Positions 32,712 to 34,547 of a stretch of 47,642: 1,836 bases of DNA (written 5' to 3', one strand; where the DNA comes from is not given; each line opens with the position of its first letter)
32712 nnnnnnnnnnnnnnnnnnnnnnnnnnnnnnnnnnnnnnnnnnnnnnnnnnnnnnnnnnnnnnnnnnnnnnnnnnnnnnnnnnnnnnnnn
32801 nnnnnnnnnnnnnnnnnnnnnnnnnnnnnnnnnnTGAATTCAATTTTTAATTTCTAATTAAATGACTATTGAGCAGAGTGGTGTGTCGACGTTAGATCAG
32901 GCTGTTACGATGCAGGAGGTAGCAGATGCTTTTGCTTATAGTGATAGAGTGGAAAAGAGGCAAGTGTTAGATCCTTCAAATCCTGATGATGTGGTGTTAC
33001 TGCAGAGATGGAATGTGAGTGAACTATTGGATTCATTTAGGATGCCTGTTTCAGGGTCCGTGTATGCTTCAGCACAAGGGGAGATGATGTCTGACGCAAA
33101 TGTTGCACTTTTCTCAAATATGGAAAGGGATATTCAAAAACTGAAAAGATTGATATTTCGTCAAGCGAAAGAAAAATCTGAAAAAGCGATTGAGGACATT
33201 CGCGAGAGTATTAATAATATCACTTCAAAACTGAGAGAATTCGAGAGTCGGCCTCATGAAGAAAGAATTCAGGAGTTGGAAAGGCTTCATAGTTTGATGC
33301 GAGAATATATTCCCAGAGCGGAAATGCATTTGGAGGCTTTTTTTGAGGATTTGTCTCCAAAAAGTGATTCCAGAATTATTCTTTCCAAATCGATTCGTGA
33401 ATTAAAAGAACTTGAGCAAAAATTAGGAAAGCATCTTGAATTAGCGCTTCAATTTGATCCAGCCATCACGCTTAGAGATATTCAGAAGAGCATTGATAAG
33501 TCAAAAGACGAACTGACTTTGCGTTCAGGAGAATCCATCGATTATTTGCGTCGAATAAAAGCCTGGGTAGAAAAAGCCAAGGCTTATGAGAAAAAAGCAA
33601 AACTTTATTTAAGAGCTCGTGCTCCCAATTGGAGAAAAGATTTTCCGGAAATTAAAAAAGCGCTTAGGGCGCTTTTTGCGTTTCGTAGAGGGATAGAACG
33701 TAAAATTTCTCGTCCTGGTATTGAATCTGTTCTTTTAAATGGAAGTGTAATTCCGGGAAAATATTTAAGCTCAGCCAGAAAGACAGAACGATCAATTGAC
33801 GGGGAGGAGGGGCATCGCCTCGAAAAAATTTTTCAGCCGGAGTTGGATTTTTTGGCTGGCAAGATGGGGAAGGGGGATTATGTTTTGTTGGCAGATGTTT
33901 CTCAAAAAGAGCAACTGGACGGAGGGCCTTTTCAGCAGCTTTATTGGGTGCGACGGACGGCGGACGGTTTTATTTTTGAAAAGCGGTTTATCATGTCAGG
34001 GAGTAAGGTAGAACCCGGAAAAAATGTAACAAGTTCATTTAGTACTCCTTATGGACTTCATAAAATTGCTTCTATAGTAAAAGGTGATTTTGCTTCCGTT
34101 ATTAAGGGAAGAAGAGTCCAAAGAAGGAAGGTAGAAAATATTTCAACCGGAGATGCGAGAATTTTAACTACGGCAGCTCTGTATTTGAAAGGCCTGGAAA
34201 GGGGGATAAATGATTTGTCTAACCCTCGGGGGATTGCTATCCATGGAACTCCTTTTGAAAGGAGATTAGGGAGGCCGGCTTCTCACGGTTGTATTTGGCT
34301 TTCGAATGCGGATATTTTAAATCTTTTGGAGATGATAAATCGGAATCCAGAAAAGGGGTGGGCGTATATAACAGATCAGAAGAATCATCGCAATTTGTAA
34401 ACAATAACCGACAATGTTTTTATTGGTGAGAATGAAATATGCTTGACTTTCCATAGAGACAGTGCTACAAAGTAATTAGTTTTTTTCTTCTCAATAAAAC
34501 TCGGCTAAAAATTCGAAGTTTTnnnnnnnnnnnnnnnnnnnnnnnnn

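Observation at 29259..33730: A novel roughly 300-aa N-terminal domain shared by two adjacent proteins with different peptidoglycan-directed C-termini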

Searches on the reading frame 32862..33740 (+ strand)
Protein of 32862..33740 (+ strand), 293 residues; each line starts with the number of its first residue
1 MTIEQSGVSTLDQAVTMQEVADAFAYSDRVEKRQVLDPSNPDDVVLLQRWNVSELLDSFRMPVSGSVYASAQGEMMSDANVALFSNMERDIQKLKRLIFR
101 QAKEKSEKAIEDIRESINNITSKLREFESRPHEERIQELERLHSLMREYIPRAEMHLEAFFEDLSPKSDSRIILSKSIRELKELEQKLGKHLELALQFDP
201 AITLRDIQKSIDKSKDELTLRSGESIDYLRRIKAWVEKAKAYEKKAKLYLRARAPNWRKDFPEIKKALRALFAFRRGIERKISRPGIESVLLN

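Call 31: search_protein_families(library=pfam, proteins=[window:32862-33740:+], max_evalue=10)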
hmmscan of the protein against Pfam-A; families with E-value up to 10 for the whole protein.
window:32862-33740:+ (293 aa): 12 families
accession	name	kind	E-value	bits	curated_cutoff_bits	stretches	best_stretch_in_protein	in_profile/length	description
PF21733.3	Death_3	-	0.013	16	27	1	72-141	8-76/106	Death domain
PF05276.19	SH3BP5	-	0.036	14.3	25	1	135-198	6-63/231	SH3 domain-binding protein 5 (SH3BP5)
PF02601.20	Exonuc_VII_L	-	0.042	13.8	35.9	1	86-252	144-307/315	Exonuclease VII, large subunit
PF01442.23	Apolipoprotein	-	0.073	13.2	90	1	101-224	59-176/190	Apolipoprotein A1/A4/E domain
PF12205.13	GIT1_C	-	0.11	13.2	25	1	89-141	13-66/110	G protein-coupled receptor kinase-interacting protein 1 C term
PF14942.11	Muted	-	0.11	13.1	26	1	78-163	35-116/146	Organelle biogenesis, Muted-like protein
PF10473.14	CENP-F_leu_zip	-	0.19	12.3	34.5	1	86-129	28-73/140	Leucine-rich repeats of kinetochore protein Cenp-F/LEK1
PF07952.17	Toxin_trans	-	0.23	11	25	1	83-198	184-304/323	Clostridium neurotoxin, Translocation domain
PF16198.10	TruB_C_2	-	0.53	10.9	29.3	1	6-38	25-60/66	tRNA pseudouridylate synthase B C-terminal domain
PF04012.17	PspA_IM30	-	0.66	10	33.9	1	204-255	32-83/220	PspA/IM30 family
PF18915.5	DUF5667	-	1.8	9.5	27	1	86-144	36-94/99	Domain of unknown function (DUF5667)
PF15188.11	CCDC-167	-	4.1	8.2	27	0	104-158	7-59/84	Coiled-coil domain-containing protein 167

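Call 45: predict_structure(alignment_id=A3)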
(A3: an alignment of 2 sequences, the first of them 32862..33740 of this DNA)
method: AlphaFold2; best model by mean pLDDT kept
length: 293 residues; sequences in the alignment: 2
mean_pLDDT: 65.4   pTM: 0.49
mean pLDDT of the five models: 65.4, 63.7, 57.0, 52.4, 50.1
residues with pLDDT >= 90: 4; 70-90: 171; 50-70: 32; < 50: 86
segments of 3 or more residues with pLDDT < 50: 1-84
pLDDT, mean of each block of 10 residues (from residue 1): 26 33 38 36 34 40 31 26 47 68 79 82 79 87 86 77 77 86 88 85 85 72 64 79 81 82 88 81 62 53
secondary structure, 60 per line:
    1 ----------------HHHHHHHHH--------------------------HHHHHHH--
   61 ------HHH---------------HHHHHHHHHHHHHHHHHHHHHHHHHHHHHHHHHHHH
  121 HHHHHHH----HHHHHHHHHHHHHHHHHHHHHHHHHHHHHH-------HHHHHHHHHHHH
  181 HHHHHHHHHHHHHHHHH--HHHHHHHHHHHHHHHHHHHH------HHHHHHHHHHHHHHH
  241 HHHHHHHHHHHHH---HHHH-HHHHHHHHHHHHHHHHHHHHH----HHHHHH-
elements in order: H17-25 H52-58 H85-127 H132-161 H169-197 H200-219 H226-253 H257-260 H262-282 H287-292

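Call 49: fold_search(model_id=the predicted structure, library=pdb)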
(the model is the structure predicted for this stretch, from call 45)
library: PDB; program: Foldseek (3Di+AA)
matches with E <= 10: 159; with E <= 0.001: 0
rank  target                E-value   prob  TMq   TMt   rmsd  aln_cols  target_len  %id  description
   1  9ihl                  2.7e-01  0.51  0.23  0.10  12.2       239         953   16  Crystal Structure of the Human Nonmuscle Myosin 2A Motor Domain (released 2025-09-24)
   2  1g8x_A                3.8e-01  0.80  0.31  0.11  13.2       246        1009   18  STRUCTURE OF A GENETICALLY ENGINEERED MOLECULAR MOTOR (released 2001-01-17)
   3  4tql_B                5.4e-01  0.16  0.17  0.20  33.8       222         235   17  Computationally designed three helix bundle (released 2014-10-15)
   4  7nao_d                9.0e-01  0.13  0.17  0.21  22.5       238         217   14  Human PA28-20S proteasome complex (released 2022-11-02)
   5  3sog                  9.9e-01  0.10  0.14  0.19  29.7       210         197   15  Crystal structure of the BAR domain of human Amphiphysin, isoform 1 (released 2011-07-13)
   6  5j1f_B                1.4e+00  0.35  0.26  0.36  11.0       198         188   10  Structure of the spectrin repeats 5 and 6 of the plakin domain of plectin (released 2016-07-20)
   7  5ti9_A                1.5e+00  0.11  0.18  0.16  16.7       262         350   13  Crystal structure of human TDO in complex with Trp and dioxygen, Northeast Structural Genomics Consortium Target HR616 (released 2016-10-26)
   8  5j1h_B                1.5e+00  0.20  0.21  0.30  11.0       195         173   12  Structure of the spectrin repeats 5 and 6 of the plakin domain of plectin (released 2016-07-20)
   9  4tql_A                1.5e+00  0.12  0.16  0.20  28.6       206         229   17  Computationally designed three helix bundle (released 2014-10-15)
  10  9jih_A                1.8e+00  0.11  0.19  0.21  38.2       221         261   16  Crystal structure of BAR domain of ACAP4 (released 2026-01-14)
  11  8e0l_A                1.9e+00  0.08  0.12  0.19  22.6       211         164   14  Homotrimeric variant of tcTRP9, BGL06 (released 2023-04-12)
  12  9a6c_A                1.9e+00  0.03  0.11  0.07  32.6       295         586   18  Integrative model of YYDD-YYDB by crosslinking MS and deep learning (released 2024-09-18)
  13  6xf1_C                2.0e+00  0.41  0.32  0.40   9.4       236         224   12  Nesprin-2G(aa1425-1649)-FHOD1(aa1-339) complex, H. sapiens (released 2021-02-03)
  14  4uos                  2.0e+00  0.12  0.17  0.25  23.6       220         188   15  Thermodynamic hyperstability in parametrically designed helical bundles (released 2014-11-05)
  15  8w1h_D                2.1e+00  0.06  0.14  0.14  19.7       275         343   12  Crystal Structure of human Tryptophan 2,3-dioxygenase in complex with PYN3 inhibitor (released 2024-08-21)
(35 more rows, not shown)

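Call 100: fold_search(model_id=the predicted structure, library=viral)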
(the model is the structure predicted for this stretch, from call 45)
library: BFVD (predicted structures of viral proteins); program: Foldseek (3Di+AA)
matches with E <= 10: 174; with E <= 0.001: 0
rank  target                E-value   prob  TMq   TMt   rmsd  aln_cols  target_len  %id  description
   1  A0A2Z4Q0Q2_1          2.5e-01  0.35  0.20  0.07  21.8       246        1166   15  (no name in the UniProt tables at hand)
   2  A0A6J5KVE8            4.3e-01  0.25  0.21  0.26  35.9       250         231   16  Uncharacterized protein [uncultured Caudovirales phage]
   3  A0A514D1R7            5.0e-01  0.08  0.15  0.09  39.6       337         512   12  (no name in the UniProt tables at hand)
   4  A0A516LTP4            5.3e-01  0.14  0.17  0.21  43.2       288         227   11  (no name in the UniProt tables at hand)
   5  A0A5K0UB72            5.5e-01  0.20  0.20  0.12  36.7       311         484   11  Uncharacterized protein [Yasminevirus sp. GU-2018]
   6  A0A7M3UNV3            7.5e-01  0.08  0.14  0.14  51.5       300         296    9  Uncharacterized protein [Pyramimonas orientalis virus]
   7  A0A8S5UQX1            8.7e-01  0.04  0.11  0.04  46.5       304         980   10  Secretion activator protein, putative, Secretion activator, Porphyromonas gingivalis.3A [Podoviridae sp. ctQyH19]
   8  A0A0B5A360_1          9.1e-01  0.12  0.22  0.07  41.5       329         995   18  Tape measure protein [Mycobacterium phage Cosmo]
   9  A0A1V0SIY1            9.6e-01  0.09  0.15  0.17  40.4       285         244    9  Uncharacterized protein [Klosneuvirus KNV1]
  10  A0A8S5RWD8            1.1e+00  0.11  0.18  0.14  38.2       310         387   11  Toxic anion resistance protein (TelA) [Siphoviridae sp. ctHip2]
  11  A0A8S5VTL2            1.2e+00  0.09  0.17  0.17  36.1       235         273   14  (no name in the UniProt tables at hand)
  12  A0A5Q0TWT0            1.2e+00  0.05  0.14  0.14  49.8       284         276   12  Uncharacterized protein [uncultured virus]
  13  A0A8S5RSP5            1.2e+00  0.05  0.14  0.06  32.7       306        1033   12  Minor tail protein [Siphoviridae sp. ctES717]
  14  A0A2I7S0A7            1.4e+00  0.12  0.21  0.12  32.7       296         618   12  (no name in the UniProt tables at hand)
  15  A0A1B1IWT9            1.4e+00  0.09  0.16  0.19  30.0       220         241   13  (no name in the UniProt tables at hand)
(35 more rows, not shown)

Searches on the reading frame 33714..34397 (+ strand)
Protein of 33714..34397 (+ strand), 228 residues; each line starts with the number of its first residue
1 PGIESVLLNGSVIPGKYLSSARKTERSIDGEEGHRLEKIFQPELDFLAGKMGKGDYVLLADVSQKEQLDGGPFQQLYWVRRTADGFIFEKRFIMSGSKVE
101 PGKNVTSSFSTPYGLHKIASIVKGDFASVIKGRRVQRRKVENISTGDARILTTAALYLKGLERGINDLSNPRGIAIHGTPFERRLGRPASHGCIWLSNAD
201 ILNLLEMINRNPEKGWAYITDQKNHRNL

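Call 31: search_protein_families(library=pfam, proteins=[window:33720-34397:+], max_evalue=10)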
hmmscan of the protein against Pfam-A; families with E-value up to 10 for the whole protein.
window:33720-34397:+ (226 aa): 2 families
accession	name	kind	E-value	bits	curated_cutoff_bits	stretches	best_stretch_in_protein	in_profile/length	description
PF03734.19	YkuD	-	7.3e-10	40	23.4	1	87-207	25-139/146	L,D-transpeptidase catalytic domain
PF13645.11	YkuD_2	-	8.9e-05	22.4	27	1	152-208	100-162/169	L,D-transpeptidase catalytic domain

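Call 34: find_homologous_proteins(query=window:33714-34397:+, max_evalue=0.001)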
Query window:33714-34397:+ (228 aa): 20 proteins with E <= 0.001 among 308 candidates.
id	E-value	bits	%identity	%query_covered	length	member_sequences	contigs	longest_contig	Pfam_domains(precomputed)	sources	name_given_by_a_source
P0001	4.7e-148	509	100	100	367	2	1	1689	PF03734.20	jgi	-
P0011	2.9e-11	62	41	45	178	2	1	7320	PF03734.20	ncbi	-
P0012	4.3e-11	61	36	68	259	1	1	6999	PF03734.20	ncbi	-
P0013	5.1e-11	61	41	54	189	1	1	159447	PF03734.20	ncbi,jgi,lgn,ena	-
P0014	3.5e-10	58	38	47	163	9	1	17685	PF03734.20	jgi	jgi:hypothetical protein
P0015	3.9e-10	58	40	44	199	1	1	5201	PF03734.20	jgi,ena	-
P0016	2.4e-9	55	35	57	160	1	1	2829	PF03734.20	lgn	-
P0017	1.1e-8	53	34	51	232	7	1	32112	PF03734.20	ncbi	-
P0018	2.8e-8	52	37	52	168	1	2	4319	PF03734.20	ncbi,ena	-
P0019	3.4e-8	51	38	44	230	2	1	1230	PF03734.20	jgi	jgi:lipoprotein-anchoring transpeptidase ErfK/SrfK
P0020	4.3e-8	51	37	46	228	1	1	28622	PF03734.20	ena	-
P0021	6.0e-8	51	41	43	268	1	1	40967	PF03734.20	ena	-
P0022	1.5e-7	49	38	45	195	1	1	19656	PF03734.20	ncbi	-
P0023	3.7e-7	48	37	46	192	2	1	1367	PF03734.20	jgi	jgi:lipoprotein-anchoring transpeptidase ErfK/SrfK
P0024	6.6e-7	47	36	46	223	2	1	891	PF03734.20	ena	-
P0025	7.1e-7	47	37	45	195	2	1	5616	PF03734.20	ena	-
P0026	9.0e-7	47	40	45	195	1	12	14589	PF03734.20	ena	-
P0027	4.4e-5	41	33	51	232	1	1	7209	PF03734.20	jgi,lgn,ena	-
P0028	1.1e-4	40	36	42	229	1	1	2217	PF03734.20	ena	-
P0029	4.6e-4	38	48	25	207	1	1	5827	PF03734.20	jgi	jgi:hypothetical protein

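Call 56: search_solved_structures(query=window:33714-34397:+, max_evalue=0.01, show_alignments=2)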
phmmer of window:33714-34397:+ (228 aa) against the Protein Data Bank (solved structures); distinct sequences matched with E-value up to 0.01: 0.

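Call 58: search_solved_structures(query=A4, max_evalue=0.001)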
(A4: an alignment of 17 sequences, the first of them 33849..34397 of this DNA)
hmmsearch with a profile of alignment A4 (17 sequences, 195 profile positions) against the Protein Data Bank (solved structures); distinct sequences matched with E-value up to 0.001: 9.
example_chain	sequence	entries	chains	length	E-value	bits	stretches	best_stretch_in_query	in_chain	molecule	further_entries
2mtz_A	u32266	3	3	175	6.2e-13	51.8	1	134-180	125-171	Putative L,D-transpeptidase YkuD | L, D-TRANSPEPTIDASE YKUD | PUTATIVE L, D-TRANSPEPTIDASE YKUD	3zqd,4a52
1y7m_A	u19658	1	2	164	1.2e-12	50.8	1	134-175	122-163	hypothetical protein BSU14040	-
4a1i_A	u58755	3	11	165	1.3e-12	50.8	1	134-175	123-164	PUTATIVE L, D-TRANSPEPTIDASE YKUD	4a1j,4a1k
9tyw_A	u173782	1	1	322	2.2e-11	46.8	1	133-179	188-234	L,D-TPase catalytic domain-containing protein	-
6v45_A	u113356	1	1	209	4.4e-11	45.8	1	129-174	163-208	Probable carnitine operon oxidoreductase caia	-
4lzh_A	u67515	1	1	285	5.1e-10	42.3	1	130-181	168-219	L,D-transpeptidase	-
8da2_A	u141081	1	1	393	9.5e-08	34.9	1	133-173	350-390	L,D-transpeptidase family protein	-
4lpq_A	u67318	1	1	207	0.00014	24.5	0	146-165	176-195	ErfK/YbiS/YcfS/YnhG family protein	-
5bmq_A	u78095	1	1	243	0.00016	24.4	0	13-50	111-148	ErfK/YbiS/YcfS/YnhG family protein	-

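Call 101: find_encoding_contigs(protein=P0013, flank=4000, max_places=2)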
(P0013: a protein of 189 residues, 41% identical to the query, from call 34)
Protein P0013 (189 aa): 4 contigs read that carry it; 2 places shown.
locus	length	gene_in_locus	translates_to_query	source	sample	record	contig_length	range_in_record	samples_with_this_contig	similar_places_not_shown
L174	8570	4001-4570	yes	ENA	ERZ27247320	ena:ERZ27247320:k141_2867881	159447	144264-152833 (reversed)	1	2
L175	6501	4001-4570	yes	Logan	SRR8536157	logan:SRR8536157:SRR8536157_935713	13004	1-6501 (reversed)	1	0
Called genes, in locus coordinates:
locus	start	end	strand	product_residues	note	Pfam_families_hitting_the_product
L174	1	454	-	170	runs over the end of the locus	PF08534:Redoxin, PF00578:AhpC-TSA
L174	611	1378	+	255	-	PF04366:Ysc84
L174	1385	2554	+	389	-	PF00155:Aminotran_1_2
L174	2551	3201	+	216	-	PF00578:AhpC-TSA, PF08534:Redoxin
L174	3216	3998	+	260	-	PF03306:AAL_decarboxy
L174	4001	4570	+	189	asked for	PF03734:YkuD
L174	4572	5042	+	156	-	PF03061:4HBT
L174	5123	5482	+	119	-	PF05973:Gp49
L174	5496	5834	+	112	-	PF13744:HTH_37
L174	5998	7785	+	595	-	PF03460:NIR_SIR_ferr, PF01077:NIR_SIR, PF03460:NIR_SIR_ferr, PF01077:NIR_SIR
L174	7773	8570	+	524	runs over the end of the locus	PF02511:Thy1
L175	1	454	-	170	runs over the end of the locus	PF08534:Redoxin, PF00578:AhpC-TSA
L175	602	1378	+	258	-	PF04366:Ysc84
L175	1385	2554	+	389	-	PF00155:Aminotran_1_2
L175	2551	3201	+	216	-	PF00578:AhpC-TSA, PF08534:Redoxin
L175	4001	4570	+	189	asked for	PF03734:YkuD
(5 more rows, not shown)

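Call 102: find_encoding_contigs(protein=P0014, flank=4000, max_places=2)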
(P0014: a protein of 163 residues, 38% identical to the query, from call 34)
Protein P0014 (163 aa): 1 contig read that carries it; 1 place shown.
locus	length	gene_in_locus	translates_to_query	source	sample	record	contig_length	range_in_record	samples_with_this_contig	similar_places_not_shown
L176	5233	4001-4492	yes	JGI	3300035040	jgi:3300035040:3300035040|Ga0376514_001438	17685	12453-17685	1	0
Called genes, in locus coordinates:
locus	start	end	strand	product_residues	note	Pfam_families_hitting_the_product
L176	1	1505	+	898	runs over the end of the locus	PF01326:PPDK_N, PF27448:Rph_4th, PF00391:PEP-utilizers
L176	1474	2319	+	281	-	PF00551:Formyl_trans_N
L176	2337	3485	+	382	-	-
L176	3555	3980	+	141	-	PF00472:RF-1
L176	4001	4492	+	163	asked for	PF03734:YkuD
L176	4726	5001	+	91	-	-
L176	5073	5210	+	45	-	-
